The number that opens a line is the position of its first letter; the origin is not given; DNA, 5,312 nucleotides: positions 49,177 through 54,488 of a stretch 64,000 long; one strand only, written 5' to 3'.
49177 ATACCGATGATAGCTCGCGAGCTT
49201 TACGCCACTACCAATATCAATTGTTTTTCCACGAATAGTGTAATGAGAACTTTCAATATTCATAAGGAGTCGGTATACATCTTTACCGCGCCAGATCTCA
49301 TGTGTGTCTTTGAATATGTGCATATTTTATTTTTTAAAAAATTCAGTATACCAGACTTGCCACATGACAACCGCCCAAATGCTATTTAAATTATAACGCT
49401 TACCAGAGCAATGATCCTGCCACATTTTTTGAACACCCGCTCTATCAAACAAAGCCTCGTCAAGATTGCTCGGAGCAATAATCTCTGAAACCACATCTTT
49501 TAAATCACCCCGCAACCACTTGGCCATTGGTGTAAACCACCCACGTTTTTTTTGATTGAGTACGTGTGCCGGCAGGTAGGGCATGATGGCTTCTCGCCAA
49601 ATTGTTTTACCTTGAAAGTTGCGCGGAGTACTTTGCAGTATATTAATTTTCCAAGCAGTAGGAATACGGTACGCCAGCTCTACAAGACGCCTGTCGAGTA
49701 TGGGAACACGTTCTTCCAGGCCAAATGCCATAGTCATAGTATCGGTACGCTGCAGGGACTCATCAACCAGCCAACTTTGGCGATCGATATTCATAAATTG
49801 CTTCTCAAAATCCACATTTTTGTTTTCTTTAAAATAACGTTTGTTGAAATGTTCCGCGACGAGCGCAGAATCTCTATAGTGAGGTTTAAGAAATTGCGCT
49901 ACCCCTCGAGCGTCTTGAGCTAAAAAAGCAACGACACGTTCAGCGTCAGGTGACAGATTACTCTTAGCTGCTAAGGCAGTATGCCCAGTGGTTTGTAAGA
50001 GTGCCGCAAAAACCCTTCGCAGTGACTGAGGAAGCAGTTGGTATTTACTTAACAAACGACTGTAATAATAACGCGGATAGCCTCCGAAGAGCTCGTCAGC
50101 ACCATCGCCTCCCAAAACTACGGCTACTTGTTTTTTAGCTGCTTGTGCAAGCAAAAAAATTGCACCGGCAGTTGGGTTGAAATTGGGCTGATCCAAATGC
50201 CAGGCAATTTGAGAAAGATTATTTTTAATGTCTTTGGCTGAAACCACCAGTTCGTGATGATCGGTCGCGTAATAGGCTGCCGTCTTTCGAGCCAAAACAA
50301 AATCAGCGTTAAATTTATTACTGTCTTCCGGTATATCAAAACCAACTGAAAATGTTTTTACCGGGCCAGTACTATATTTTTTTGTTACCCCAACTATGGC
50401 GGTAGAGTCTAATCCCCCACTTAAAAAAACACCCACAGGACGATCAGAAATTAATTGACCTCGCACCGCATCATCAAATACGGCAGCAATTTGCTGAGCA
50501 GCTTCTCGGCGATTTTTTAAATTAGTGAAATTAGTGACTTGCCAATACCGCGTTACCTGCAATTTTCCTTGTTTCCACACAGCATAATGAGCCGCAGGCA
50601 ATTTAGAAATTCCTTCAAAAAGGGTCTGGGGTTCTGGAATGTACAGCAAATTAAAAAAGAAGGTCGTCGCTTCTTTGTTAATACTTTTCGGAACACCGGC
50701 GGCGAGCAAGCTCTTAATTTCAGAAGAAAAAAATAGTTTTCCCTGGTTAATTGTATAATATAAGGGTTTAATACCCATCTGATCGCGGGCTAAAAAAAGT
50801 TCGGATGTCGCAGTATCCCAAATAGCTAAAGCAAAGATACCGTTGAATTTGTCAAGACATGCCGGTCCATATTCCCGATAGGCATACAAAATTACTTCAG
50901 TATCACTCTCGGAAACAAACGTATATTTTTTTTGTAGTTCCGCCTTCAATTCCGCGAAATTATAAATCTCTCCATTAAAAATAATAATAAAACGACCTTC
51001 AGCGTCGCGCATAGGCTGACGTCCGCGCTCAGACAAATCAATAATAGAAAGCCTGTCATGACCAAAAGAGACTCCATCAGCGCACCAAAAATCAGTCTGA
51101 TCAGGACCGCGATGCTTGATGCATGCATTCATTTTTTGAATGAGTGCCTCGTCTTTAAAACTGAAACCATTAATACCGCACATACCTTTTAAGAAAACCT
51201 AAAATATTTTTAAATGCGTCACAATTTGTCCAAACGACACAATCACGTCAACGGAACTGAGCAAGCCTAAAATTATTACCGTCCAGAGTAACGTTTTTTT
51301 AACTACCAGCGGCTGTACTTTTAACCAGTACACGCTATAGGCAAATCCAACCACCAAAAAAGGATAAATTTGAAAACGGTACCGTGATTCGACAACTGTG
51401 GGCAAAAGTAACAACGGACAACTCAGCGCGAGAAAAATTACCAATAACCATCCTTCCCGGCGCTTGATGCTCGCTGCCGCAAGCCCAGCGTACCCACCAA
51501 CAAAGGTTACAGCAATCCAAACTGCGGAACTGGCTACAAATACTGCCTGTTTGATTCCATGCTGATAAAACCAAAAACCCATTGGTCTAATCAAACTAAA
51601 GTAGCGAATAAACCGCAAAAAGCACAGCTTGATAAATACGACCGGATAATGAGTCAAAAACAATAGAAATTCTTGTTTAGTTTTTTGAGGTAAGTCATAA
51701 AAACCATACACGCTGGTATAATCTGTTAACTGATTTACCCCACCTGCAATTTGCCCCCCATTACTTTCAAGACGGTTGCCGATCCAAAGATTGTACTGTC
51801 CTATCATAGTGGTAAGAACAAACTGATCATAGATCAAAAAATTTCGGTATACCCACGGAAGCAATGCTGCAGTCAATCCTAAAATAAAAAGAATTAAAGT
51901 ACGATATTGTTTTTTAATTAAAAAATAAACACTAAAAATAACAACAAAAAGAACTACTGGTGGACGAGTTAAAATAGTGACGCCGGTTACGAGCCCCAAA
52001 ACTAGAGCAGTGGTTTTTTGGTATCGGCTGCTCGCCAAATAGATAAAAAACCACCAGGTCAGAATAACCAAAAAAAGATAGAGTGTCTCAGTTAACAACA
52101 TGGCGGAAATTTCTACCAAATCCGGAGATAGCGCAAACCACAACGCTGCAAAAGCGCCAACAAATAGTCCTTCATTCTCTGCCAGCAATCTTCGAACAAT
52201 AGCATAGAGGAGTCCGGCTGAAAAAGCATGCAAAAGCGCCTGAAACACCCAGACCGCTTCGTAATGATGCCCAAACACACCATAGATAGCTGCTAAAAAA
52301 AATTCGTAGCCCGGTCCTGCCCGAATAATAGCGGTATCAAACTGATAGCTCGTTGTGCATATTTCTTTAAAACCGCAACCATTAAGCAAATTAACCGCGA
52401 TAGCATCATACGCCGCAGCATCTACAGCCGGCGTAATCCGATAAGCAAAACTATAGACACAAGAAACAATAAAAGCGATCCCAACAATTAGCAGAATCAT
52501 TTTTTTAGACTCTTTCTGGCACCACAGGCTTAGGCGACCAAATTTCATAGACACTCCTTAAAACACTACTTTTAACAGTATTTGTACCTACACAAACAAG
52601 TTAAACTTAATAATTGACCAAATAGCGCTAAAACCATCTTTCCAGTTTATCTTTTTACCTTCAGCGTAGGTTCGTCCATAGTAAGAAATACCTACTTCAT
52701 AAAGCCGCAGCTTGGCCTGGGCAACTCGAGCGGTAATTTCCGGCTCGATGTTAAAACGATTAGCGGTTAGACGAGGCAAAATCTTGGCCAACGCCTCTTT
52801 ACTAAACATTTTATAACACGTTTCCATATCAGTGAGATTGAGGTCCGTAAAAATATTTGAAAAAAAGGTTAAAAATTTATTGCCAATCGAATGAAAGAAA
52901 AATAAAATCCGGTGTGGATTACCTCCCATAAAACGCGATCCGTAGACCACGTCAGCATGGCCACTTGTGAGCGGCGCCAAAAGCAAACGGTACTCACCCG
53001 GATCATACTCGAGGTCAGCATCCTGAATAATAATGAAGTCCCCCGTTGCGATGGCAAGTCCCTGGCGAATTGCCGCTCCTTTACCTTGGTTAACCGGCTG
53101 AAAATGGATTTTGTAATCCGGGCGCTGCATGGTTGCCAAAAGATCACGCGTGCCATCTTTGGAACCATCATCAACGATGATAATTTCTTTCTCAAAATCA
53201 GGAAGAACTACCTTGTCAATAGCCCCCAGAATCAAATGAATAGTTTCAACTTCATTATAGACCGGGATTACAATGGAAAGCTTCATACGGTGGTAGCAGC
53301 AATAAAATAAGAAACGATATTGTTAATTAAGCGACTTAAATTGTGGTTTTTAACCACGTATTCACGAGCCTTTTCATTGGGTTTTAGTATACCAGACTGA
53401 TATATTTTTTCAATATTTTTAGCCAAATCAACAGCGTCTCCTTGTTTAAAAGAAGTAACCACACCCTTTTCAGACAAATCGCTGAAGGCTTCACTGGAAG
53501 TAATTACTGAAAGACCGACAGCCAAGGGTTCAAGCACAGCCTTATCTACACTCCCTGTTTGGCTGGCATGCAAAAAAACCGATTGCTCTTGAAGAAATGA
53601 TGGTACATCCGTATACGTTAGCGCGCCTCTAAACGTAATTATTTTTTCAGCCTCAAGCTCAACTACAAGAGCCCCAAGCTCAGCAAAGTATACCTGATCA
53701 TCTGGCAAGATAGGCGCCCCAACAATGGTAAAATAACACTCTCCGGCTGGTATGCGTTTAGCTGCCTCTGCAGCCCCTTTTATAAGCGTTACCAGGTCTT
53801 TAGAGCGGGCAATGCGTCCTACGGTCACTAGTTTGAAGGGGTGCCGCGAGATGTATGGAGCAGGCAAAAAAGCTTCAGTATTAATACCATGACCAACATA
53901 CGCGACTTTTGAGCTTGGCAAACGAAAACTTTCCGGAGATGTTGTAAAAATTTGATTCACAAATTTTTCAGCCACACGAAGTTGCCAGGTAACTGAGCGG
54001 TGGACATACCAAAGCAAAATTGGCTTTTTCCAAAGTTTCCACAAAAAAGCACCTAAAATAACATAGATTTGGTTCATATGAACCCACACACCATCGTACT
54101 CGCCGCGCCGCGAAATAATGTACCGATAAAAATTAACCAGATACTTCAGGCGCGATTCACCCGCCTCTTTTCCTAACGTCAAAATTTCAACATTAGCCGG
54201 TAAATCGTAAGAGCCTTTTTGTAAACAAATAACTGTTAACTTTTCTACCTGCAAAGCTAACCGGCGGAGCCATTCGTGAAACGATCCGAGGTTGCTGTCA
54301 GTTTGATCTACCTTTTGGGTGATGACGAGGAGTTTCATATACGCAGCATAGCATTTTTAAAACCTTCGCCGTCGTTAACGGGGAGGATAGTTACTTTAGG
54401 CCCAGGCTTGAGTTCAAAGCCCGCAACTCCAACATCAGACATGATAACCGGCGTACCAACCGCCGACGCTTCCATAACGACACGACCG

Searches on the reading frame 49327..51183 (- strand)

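Call 67: search_protein_families(library=pfam, proteins=[window:49327-51183:-], max_evalue=0.0001)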
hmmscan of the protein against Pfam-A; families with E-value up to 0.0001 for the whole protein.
window:49327-51183:- (618 aa): 4 families
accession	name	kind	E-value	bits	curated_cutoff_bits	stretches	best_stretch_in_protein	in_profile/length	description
PF00733.27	Asn_synthase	-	2.7e-86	290.8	21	1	232-612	2-353/354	Asparagine synthase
PF13537.11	GATase_7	-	8.5e-46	155.4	25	1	42-161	1-123/123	Glutamine amidotransferase domain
PF13522.11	GATase_6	-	1.2e-43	148.7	27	1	27-155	1-130/130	Glutamine amidotransferase domain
PF12481.13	DUF3700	-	2.7e-07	30.7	27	1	67-177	79-193/228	Aluminium induced protein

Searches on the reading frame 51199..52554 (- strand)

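Call 67: search_protein_families(library=pfam, proteins=[window:51199-52554:-], max_evalue=0.0001)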
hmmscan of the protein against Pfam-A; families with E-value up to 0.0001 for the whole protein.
window:51199-52554:- (451 aa): 1 family
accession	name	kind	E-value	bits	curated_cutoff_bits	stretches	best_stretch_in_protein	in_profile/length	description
PF13231.12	PMT_2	-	4.4e-12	46.9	26.1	1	80-230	3-150/160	Dolichyl-phosphate-mannose-protein mannosyltransferase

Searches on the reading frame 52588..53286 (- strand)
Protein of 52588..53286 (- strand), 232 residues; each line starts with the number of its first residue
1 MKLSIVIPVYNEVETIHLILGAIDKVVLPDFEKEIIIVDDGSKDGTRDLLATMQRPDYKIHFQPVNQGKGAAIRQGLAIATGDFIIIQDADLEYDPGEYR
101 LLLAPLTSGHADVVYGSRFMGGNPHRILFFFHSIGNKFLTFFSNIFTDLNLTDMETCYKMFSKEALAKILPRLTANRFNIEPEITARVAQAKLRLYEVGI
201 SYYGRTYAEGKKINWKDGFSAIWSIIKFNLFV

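Call 68: search_protein_families(library=pfam, proteins=[window:52588-53286:-], max_evalue=0.0001)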
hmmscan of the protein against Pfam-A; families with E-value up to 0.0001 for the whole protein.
window:52588-53286:- (232 aa): 1 family
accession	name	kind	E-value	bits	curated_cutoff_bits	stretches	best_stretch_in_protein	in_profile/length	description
PF00535.33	Glycos_transf_2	-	1.6e-31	110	23.3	1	4-169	1-167/168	Glycosyl transferase family 2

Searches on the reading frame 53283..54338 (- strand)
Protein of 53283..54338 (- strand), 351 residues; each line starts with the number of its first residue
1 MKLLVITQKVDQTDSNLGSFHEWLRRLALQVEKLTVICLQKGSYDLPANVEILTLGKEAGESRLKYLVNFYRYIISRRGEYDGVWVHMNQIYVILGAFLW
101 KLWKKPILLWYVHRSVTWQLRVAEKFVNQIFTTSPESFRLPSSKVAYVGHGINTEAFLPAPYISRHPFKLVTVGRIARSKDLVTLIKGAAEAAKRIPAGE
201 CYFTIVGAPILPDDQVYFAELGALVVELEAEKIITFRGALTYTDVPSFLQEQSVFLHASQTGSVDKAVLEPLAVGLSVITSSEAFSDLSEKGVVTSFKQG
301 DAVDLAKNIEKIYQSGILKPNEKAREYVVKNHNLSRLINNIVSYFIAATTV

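Call 68: search_protein_families(library=pfam, proteins=[window:53283-54338:-], max_evalue=0.0001)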
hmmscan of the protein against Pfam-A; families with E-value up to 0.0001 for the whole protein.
window:53283-54338:- (351 aa): 2 families
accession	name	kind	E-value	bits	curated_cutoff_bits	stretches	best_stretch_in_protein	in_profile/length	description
PF13692.12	Glyco_trans_1_4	-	1.7e-12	48.3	27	1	169-314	3-141/142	Glycosyl transferases group 1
PF00534.26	Glycos_transf_1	-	2.2e-12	47.3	26.4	1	167-326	15-167/172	Glycosyl transferases group 1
